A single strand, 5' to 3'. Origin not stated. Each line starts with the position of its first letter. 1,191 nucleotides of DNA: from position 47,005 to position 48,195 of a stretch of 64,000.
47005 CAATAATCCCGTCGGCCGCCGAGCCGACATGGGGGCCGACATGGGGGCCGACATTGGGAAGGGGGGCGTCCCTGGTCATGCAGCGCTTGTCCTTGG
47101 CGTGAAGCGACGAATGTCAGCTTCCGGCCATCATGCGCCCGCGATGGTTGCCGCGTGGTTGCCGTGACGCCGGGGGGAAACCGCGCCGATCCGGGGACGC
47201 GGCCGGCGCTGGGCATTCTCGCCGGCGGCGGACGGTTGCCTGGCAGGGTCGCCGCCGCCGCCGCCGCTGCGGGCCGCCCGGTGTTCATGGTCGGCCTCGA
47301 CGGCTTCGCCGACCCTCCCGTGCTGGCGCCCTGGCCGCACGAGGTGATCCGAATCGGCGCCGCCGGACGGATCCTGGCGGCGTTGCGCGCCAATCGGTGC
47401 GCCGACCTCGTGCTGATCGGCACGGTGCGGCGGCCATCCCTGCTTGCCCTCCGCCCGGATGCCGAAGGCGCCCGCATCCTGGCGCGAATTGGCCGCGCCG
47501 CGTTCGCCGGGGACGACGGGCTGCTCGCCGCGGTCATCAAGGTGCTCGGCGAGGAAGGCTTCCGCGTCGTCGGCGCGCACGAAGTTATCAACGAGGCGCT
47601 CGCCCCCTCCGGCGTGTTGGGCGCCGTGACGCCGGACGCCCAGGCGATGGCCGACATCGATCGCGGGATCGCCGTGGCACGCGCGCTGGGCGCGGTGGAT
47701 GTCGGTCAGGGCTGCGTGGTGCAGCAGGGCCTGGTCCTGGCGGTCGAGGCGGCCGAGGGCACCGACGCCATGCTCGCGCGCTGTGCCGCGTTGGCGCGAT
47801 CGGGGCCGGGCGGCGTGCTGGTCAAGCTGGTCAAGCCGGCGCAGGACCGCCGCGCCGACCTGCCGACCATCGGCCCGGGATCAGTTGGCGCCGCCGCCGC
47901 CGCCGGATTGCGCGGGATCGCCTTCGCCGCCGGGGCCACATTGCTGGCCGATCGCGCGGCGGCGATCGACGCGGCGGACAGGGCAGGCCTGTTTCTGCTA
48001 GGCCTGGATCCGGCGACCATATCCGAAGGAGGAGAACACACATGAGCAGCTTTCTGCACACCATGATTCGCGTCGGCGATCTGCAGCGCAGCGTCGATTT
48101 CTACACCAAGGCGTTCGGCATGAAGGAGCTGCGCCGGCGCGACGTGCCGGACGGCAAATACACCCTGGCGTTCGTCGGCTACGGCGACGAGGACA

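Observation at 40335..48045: lpxA-fabZ-lpxD-skp-bamA block is inverted relative to lpxI; lpxB missing from the neighbourhood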

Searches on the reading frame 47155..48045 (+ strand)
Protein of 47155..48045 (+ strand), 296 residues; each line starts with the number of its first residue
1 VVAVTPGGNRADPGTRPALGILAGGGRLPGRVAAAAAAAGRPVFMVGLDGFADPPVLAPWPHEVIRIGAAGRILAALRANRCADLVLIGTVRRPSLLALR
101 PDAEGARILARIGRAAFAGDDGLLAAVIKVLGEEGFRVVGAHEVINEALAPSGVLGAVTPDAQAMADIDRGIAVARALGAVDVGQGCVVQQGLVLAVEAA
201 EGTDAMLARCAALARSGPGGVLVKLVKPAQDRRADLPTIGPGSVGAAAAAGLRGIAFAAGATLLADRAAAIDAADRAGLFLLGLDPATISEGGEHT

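Call 3: search_protein_families(library=ncbifam, proteins=[window:47155-48045:+])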
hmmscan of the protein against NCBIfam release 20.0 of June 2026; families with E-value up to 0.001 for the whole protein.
window:47155-48045:+ (296 aa): 1 family
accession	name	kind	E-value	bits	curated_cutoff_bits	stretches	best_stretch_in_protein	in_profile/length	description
NF047836.1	UDPdiagluDHLpxI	equivalog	1.6e-76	257.3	400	1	19-286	2-274/275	UDP-2,3-diacylglucosamine diphosphatase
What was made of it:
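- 47155..48045 (+): lpxI (UDP-2,3-diacylglucosamine diphosphatase). NCBIfam NF047836 scores 257 bits, below its cutoff of 400 (call 3).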

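Call 4: search_protein_families(library=pfam, proteins=[window:47155-48045:+])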
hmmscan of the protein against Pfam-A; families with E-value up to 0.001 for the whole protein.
window:47155-48045:+ (296 aa): 2 families
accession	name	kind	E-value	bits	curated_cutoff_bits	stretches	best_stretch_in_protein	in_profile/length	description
PF06230.17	LpxI_C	-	8.6e-46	155.5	25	1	151-281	1-130/131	LpxI C-terminal domain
PF17930.7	LpxI_N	-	5.7e-33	114.1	25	1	19-147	2-128/129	LpxI N-terminal domain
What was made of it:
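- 47155..48045 (+): Pfam LpxI_N (114 bits) and LpxI_C (155 bits) (call 4).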

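Call 6: find_encoding_contigs(protein=window:47155-48045:+, flank=10000, max_places=10)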
Protein window:47155-48045:+ (296 aa): no gene with exactly this product is on record in the collection.

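Call 7: find_related_loci(query=window:47155-48045:+, collection=genome_contigs, flank=10000)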
Query window:47155-48045:+ (296 aa) in genome_contigs; peptide patterns used: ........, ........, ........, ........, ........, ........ (x = any residue, [..] = any of these).
600 stretches matched a pattern (row limit reached: there are more); 216 encode a relative of the query (tblastn E <= 1e-3); the best 80 are kept; 80 distinct loci.
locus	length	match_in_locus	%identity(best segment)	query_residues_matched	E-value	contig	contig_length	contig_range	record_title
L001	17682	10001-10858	76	9-294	5e-127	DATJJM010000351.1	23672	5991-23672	MAG TPA_asm: Acetobacteraceae bacterium isolate SMAG_U15566 k141_5661759, whole genome shotgun sequence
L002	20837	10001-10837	77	15-293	2e-122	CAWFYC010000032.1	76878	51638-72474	MAG: uncultured Alphaproteobacteria bacterium isolate MFD06714.bin.1.129 genome assembly, contig: contig_51668, whole ge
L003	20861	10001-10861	77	9-296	3e-122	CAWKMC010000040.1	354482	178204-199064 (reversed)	MAG: uncultured Alphaproteobacteria bacterium isolate MFD07386.bin.2.6 genome assembly, contig: contig_39869, whole geno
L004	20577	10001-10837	76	14-292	1e-118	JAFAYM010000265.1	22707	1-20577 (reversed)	MAG: Acidisphaera sp. isolate CP_BM_RX_R8_15 BM_RX_R8_k147_2878637, whole genome shotgun sequence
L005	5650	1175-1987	78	18-288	9e-118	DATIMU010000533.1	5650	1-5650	MAG TPA_asm: Acetobacteraceae bacterium isolate SMAG_U15778 k141_2574263, whole genome shotgun sequence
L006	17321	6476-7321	77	11-292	2e-117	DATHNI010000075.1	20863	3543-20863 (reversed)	MAG TPA_asm: Acetobacteraceae bacterium isolate SMAG_U12654 k141_1400844, whole genome shotgun sequence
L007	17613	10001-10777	75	32-290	7e-116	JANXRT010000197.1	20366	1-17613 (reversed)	MAG: Acetobacteraceae bacterium isolate 336R_metabat_323 336R_k141_330634, whole genome shotgun sequence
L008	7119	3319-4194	75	9-296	1e-115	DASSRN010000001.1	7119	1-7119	MAG TPA_asm: Acetobacteraceae bacterium isolate SMAG_U490 k141_445385, whole genome shotgun sequence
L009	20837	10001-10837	73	15-293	6e-115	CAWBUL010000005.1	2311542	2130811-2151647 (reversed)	MAG: uncultured proteobacterium isolate MFD00731.bin.1.279 genome assembly, contig: contig_16926, whole genome shotgun s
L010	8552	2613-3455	77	15-294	4e-115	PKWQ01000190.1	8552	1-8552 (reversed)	MAG: Acetobacteraceae bacterium isolate palsa_911 73.20120500_P28.34_contig_16827, whole genome shotgun sequence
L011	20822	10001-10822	74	17-290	3e-114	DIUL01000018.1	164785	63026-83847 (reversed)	MAG TPA_asm: Acetobacteraceae bacterium UBA6159 UBA6159_contig_11356, whole genome shotgun sequence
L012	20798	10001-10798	77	31-296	7e-114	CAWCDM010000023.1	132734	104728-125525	MAG: uncultured Alphaproteobacteria bacterium isolate MFD03975.bin.2.161 genome assembly, contig: contig_122043, whole g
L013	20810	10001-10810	74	17-286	2e-113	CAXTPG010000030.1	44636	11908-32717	MAG TPA_asm: uncultured Acetobacteraceae bacterium isolate public_SRR11456921_metawrap_bin.10 genome assembly, contig: p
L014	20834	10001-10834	71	16-293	2e-113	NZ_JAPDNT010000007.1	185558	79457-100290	Limobrevibacterium gyesilva strain RN2-1 contig7, whole genome shotgun sequence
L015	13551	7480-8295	74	17-288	1e-110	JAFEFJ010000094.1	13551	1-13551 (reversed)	MAG: Proteobacteria bacterium isolate SZAS LIN-2 LIN-662__94__length-13551, whole genome shotgun sequence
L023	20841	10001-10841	73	16-295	5e-101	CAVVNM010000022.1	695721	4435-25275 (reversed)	MAG: uncultured Alphaproteobacteria bacterium isolate MFD05521.bin.1.193 genome assembly, contig: contig_7126, whole gen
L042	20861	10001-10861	49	11-286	1e-63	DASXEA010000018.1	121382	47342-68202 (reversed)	MAG TPA_asm: Rhizomicrobium sp. isolate SMAG_U5100 k141_102776, whole genome shotgun sequence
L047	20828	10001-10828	47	21-290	2e-62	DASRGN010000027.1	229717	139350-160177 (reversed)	MAG TPA_asm: Pseudolabrys sp. isolate SMAG_U10059 k141_2211341, whole genome shotgun sequence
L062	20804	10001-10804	48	19-286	1e-59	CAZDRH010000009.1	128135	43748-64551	MAG TPA_asm: uncultured Caulobacterales bacterium isolate SRP287051_co2_106 genome assembly, contig: NODE_272_length_128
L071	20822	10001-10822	48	17-284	1e-58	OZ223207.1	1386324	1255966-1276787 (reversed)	MAG: uncultured Parvibaculum sp. isolate f1c4af71-90b9-442a-bafc-77d30313e92e genome assembly, chromosome: 3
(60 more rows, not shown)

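Call 16: search_protein_families(library=pfam, proteins=[L012:306-1481:+, L012:1485-2615:+, L012:1610-2812:+, L012:2634-3344:+, L023:1083-2783:+, L023:2681-3655:+, L023:4-447:+, L023:3136-3708:+], max_evalue=0.001)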
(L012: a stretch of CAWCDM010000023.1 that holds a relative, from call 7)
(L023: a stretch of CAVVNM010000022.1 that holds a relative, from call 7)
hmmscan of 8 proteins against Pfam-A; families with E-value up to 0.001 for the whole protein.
L012:306-1481:+ (391 aa): 3 families
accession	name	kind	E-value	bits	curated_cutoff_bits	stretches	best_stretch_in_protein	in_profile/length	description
PF13288.12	DXPR_C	-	7.4e-40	136.3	27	1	264-380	1-114/115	DXP reductoisomerase C-terminal domain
PF08436.17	DXP_redisom_C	-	5.9e-38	129.3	26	1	149-232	1-84/84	1-deoxy-D-xylulose 5-phosphate reductoisomerase C-terminal domain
PF02670.22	DXP_reductoisom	-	1.6e-36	126.3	21.7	1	10-135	1-129/129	1-deoxy-D-xylulose 5-phosphate reductoisomerase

L012:1485-2615:+ (376 aa): 4 families
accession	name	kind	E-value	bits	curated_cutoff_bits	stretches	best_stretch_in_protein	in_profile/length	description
PF02163.28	Peptidase_M50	-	3.3e-68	229.8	27.2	1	20-351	1-219/221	Peptidase family M50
PF17820.7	PDZ_6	-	1.4e-13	50.8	27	1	150-200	4-54/54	PDZ domain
PF13180.12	PDZ_2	-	2.2e-07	31.5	27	1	150-209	18-78/80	PDZ domain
PF00595.29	PDZ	-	5.1e-06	27.2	23.2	1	150-198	31-80/81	PDZ domain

L012:1610-2812:+ (400 aa): 0 families

L012:2634-3344:+ (236 aa): 3 families
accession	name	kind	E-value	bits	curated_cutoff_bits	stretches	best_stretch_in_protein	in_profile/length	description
PF02798.26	GST_N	-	3.8e-15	56.4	20.9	1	4-76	3-76/76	Glutathione S-transferase, N-terminal domain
PF13409.12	GST_N_2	-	5.8e-13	49.7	25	1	14-76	5-69/70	Glutathione S-transferase, N-terminal domain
PF13417.12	GST_N_3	-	4.7e-12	46.5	22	1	6-80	1-73/75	Glutathione S-transferase, N-terminal domain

L023:1083-2783:+ (566 aa): 13 families
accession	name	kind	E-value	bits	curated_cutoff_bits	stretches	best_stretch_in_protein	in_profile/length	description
PF07719.23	TPR_2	-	7.5e-18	63.6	27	1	410-440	3-33/34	Tetratricopeptide repeat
PF14559.12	TPR_19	-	1.5e-15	57.7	25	2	458-510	6-58/68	Tetratricopeptide repeat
PF00515.34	TPR_1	-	3.6e-15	55.5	27.8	0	410-440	3-33/34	Tetratricopeptide repeat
PF13428.12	TPR_14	-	1.7e-14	53.3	23.5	0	481-513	5-37/44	Tetratricopeptide repeat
PF13432.12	TPR_16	-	7.8e-14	52.2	32.7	2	484-534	4-53/65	Tetratricopeptide repeat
PF13431.12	TPR_17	-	3.7e-13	49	24.4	0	500-530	2-32/34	Tetratricopeptide repeat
PF13174.12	TPR_6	-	3.8e-12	46.4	26.3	0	340-369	4-33/33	Tetratricopeptide repeat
PF13414.12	TPR_11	-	3e-09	36.9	26.8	1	489-525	6-42/42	TPR repeat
PF09976.15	TPR_21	-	1.3e-08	35.2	25.5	1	319-402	96-178/193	Tetratricopeptide repeat-like domain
PF13181.12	TPR_8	-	2e-08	34.2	25.7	0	483-510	7-34/34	Tetratricopeptide repeat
PF13424.12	TPR_12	-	3.6e-07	30.7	30.1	0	377-435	10-72/77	Tetratricopeptide repeat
PF13371.12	TPR_9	-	4.1e-07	30.3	35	1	382-442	7-63/73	Tetratricopeptide repeat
PF23914.1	TPR_CcmH_CycH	-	4.4e-05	23.8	42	0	421-510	63-154/158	Cytochrome c-type biogenesis protein H TPR domain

L023:2681-3655:+ (324 aa): 2 families
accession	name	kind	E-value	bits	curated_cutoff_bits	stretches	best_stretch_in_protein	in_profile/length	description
PF00288.32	GHMP_kinases_N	-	4.8e-15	56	22.3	1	105-182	1-86/87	GHMP kinases N terminal domain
PF08544.19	GHMP_kinases_C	-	1.6e-09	38.5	21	1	250-309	23-81/85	GHMP kinases C terminal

L023:4-447:+ (147 aa): 0 families

L023:3136-3708:+ (190 aa): 0 families

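Call 18: search_protein_families(library=pfam, proteins=[L042:10867-12057:+, L047:10828-12036:+, L062:10816-12051:+, L071:10852-12045:+])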
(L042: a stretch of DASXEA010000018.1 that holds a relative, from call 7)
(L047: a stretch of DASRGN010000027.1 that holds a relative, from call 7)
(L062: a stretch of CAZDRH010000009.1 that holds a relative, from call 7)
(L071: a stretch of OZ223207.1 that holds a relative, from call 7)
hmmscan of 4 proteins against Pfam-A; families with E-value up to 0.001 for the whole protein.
L042:10867-12057:+ (396 aa): 1 family
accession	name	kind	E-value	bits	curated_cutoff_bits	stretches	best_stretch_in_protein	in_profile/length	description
PF02684.21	LpxB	-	6.4e-91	305.4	22.6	1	14-364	2-351/374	Lipid-A-disaccharide synthetase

L047:10828-12036:+ (402 aa): 1 family
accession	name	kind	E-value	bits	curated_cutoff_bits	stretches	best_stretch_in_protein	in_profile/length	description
PF02684.21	LpxB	-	8.7e-80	268.8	22.6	1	8-339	1-333/374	Lipid-A-disaccharide synthetase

L062:10816-12051:+ (411 aa): 1 family
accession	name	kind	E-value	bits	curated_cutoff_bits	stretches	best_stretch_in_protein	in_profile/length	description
PF02684.21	LpxB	-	6.6e-71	239.6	22.6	1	23-366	1-346/374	Lipid-A-disaccharide synthetase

L071:10852-12045:+ (397 aa): 1 family
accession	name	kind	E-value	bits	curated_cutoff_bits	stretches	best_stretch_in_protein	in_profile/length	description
PF02684.21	LpxB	-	7.1e-89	298.7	22.6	1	11-357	1-346/374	Lipid-A-disaccharide synthetase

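Call 20: find_related_loci(query=window:47155-48045:+, collection=metagenome_contigs, flank=10000)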
Query window:47155-48045:+ (296 aa) in metagenome_contigs; peptide patterns used: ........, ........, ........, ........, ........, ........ (x = any residue, [..] = any of these).
600 stretches matched a pattern (row limit reached: there are more); 203 encode a relative of the query (tblastn E <= 1e-3); the best 80 are kept; 80 distinct loci.
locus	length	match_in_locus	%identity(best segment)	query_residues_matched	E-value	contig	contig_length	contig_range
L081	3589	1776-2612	80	18-296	6e-132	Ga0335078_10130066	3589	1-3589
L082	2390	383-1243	77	9-296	6e-130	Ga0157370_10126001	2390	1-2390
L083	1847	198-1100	80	1-296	3e-131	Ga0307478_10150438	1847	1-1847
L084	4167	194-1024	77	16-292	1e-120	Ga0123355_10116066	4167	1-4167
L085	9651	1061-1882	73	19-292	1e-118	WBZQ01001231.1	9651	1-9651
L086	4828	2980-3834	75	4-288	6e-118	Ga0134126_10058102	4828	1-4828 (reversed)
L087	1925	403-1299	80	1-296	8e-125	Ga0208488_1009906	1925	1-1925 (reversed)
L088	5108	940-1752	79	18-288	2e-117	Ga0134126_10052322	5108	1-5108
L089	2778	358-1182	77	16-290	3e-118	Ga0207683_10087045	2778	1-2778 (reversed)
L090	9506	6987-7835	77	10-292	6e-113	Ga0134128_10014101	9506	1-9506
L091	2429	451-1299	72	9-291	6e-117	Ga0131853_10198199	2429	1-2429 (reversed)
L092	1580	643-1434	75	29-292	5e-120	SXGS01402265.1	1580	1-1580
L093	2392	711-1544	76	18-295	2e-116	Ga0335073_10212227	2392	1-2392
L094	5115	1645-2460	74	19-290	2e-108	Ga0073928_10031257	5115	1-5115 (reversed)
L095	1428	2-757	74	44-295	1e-114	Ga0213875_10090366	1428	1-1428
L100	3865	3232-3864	80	1-211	6e-93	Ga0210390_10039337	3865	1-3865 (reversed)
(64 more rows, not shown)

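Call 21: find_homologous_proteins(query=window:47155-48045:+, max_evalue=1e-60)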
Query window:47155-48045:+ (296 aa): 5789 proteins with E <= 1e-60 among 8000 candidates; the best 120 are listed.
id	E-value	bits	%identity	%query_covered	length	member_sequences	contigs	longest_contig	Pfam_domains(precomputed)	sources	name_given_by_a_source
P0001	7.9e-172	588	100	99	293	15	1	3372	PF17930.8,PF06230.18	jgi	-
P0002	1.2e-149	516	86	100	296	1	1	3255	PF17930.8,PF06230.18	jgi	jgi:DUF1009 family protein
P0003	2.7e-148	511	91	95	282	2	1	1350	PF17930.8,PF06230.18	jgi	jgi:DUF1009 family protein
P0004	1.9e-142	492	83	99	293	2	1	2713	PF17930.8,PF06230.18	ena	-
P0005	3.7e-140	484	83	100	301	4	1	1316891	PF17930.8,PF06230.18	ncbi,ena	-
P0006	8.3e-140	483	81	100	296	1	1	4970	PF17930.8,PF06230.18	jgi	jgi:DUF1009 family protein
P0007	1.7e-139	482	81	100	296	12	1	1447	PF17930.8,PF06230.18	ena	-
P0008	1.1e-138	480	82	99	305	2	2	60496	PF17930.8,PF06230.18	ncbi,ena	-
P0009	3.2e-138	478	83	98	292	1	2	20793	PF17930.8,PF06230.18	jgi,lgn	jgi:DUF1009 family protein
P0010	5.3e-138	477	82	100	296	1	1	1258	PF17930.8,PF06230.18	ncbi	-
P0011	1.4e-137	476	82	100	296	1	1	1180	PF17930.8,PF06230.18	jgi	-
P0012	1.4e-137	476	82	99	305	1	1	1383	PF17930.8,PF06230.18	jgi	-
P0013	1.6e-137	476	82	98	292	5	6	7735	PF17930.8,PF06230.18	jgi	jgi:DUF1009 family protein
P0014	1.9e-137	475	85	95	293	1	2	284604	PF17930.8,PF06230.18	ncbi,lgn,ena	-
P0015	1.5e-136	473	84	95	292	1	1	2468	PF17930.8,PF06230.18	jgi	jgi:DUF1009 family protein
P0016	1.8e-136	472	82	98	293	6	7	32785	PF17930.8,PF06230.18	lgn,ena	-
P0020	2.2e-134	465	83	95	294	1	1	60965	PF17930.8,PF06230.18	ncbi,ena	-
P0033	1.2e-129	450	79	96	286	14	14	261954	PF17930.8,PF06230.18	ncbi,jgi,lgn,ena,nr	ncbi:MAG TPA: UDP-2,3-diacylglucosamine diphosphatase LpxI [Acetobacteraceae bacterium]|jgi:hypothet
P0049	3.6e-127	442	76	99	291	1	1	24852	PF17930.8,PF06230.18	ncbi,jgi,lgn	ncbi:MAG TPA: UDP-2,3-diacylglucosamine diphosphatase LpxI [Acetobacteraceae bacterium]|jgi:hypothet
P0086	1.9e-125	436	79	94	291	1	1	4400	PF17930.8,PF06230.18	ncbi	ncbi:MAG TPA: UDP-2,3-diacylglucosamine diphosphatase LpxI [Acetobacteraceae bacterium]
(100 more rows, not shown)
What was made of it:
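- On LpxI (UDP-2,3-diacylglucosamine diphosphatase): Close Acetobacteraceae homologues are nevertheless named LpxI by NCBI (P0033, P0049 and P0086 in call 21).
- Tried and rejected: It found nothing because the public gene call starts 3 codons later (calls 6, 21).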

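Call 22: find_encoding_contigs(protein=P0001, flank=10000, max_places=10)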
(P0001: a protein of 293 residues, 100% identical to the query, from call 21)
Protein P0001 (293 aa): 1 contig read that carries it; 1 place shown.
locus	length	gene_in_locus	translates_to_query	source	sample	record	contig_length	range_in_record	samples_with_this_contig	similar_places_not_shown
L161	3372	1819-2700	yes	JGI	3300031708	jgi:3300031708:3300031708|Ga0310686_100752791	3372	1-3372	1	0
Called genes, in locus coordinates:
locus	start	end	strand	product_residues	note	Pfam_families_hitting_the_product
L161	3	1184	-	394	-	?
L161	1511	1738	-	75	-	-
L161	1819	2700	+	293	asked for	PF17930:LpxI_N, PF06230:LpxI_C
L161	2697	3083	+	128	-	PF00903:Glyoxalase, PF13669:Glyoxalase_4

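Call 23: find_encoding_contigs(protein=P0002, flank=10000, max_places=5)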
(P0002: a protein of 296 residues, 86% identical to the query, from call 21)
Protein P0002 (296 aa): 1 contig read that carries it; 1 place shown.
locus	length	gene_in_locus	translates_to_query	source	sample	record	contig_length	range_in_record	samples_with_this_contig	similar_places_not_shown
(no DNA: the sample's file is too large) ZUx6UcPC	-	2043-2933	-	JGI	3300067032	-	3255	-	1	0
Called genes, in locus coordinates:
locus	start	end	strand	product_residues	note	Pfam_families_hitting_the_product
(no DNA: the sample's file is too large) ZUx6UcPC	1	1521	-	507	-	?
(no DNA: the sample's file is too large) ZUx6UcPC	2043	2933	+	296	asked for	PF17930:LpxI_N, PF06230:LpxI_C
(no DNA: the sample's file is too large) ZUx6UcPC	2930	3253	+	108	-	?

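Call 24: find_encoding_contigs(protein=P0014, flank=10000, max_places=3)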
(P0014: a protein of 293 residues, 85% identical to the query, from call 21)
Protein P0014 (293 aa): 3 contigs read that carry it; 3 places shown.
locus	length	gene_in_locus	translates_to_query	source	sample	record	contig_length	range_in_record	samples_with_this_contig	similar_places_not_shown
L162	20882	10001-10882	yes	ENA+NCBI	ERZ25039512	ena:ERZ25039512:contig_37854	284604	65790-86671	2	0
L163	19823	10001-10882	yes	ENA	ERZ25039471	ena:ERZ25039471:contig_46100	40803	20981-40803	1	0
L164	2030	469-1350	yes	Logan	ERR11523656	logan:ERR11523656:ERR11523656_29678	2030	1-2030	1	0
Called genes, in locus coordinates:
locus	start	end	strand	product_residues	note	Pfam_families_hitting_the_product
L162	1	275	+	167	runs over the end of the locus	-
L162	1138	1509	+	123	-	PF07244:POTRA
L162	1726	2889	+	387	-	PF07244:POTRA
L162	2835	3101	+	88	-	PF01103:Omp85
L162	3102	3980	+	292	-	PF03938:OmpH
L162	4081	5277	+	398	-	PF04613:LpxD, PF14602:Hexapep_2 (faint), PF24894:Hexapep_GlmU (faint), PF25084:LbH_EIF2B (faint), PF25087:GMPPB_C (faint), PF00132:Hexapep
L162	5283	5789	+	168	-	PF22817:ApeP-like, PF07977:FabA, PF22818:ApeI-like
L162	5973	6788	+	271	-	PF25084:LbH_EIF2B (faint), PF25087:GMPPB_C (weak), PF00132:Hexapep, PF13720:Acetyltransf_11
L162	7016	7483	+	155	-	PF04828:GFA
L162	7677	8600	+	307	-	PF00083:Sugar_tr, PF07690:MFS_1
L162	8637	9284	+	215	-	PF07690:MFS_1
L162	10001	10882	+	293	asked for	PF17930:LpxI_N, PF06230:LpxI_C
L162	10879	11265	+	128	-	PF00903:Glyoxalase, PF13669:Glyoxalase_4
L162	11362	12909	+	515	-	PF01654:Cyt_bd_oxida_I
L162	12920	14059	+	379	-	PF02322:Cyt_bd_oxida_II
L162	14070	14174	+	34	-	PF08173:YbgT_YccB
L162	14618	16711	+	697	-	PF00892:EamA, PF00561:Abhydrolase_1, PF00975:Thioesterase, PF07819:PGAP1 (faint), PF12146:Hydrolase_4, PF12697:Abhydrolase_6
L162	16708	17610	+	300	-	PF00892:EamA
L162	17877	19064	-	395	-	PF17785:PUA_3, PF10672:Methyltrans_SAM, PF03602:Cons_hypoth95, PF05175:MTS, PF13847:Methyltransf_31, PF13649:Methyltransf_25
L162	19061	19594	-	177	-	PF01218:Coprogen_oxidas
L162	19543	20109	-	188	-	PF01218:Coprogen_oxidas (weak)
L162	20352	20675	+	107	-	-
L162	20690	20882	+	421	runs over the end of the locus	PF00033:Cytochrome_B, PF13631:Cytochrom_B_N_2, PF00032:Cytochrom_B_C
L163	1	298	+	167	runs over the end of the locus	-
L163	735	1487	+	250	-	PF07244:POTRA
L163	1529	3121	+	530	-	PF07244:POTRA, PF01103:Omp85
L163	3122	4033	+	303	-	PF03938:OmpH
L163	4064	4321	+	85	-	-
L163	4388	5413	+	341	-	PF00132:Hexapep (weak)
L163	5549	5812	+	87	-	PF07977:FabA (weak)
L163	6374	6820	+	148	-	PF00132:Hexapep (faint), PF25087:GMPPB_C (faint), PF13720:Acetyltransf_11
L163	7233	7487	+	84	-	PF04828:GFA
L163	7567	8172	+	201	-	PF07690:MFS_1 (weak)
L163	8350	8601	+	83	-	-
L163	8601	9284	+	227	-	PF07690:MFS_1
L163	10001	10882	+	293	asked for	PF17930:LpxI_N, PF06230:LpxI_C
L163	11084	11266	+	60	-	PF00903:Glyoxalase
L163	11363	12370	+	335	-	PF01654:Cyt_bd_oxida_I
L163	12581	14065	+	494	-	PF01654:Cyt_bd_oxida_I, PF02322:Cyt_bd_oxida_II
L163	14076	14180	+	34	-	PF08173:YbgT_YccB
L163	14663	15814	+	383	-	PF00892:EamA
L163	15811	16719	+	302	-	PF00561:Abhydrolase_1, PF00975:Thioesterase, PF07819:PGAP1 (faint), PF12146:Hydrolase_4, PF12697:Abhydrolase_6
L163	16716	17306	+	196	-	PF00892:EamA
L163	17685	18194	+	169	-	PF04055:Radical_SAM (weak)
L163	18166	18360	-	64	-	-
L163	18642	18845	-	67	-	-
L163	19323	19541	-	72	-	-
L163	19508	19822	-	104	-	?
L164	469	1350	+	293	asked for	PF17930:LpxI_N, PF06230:LpxI_C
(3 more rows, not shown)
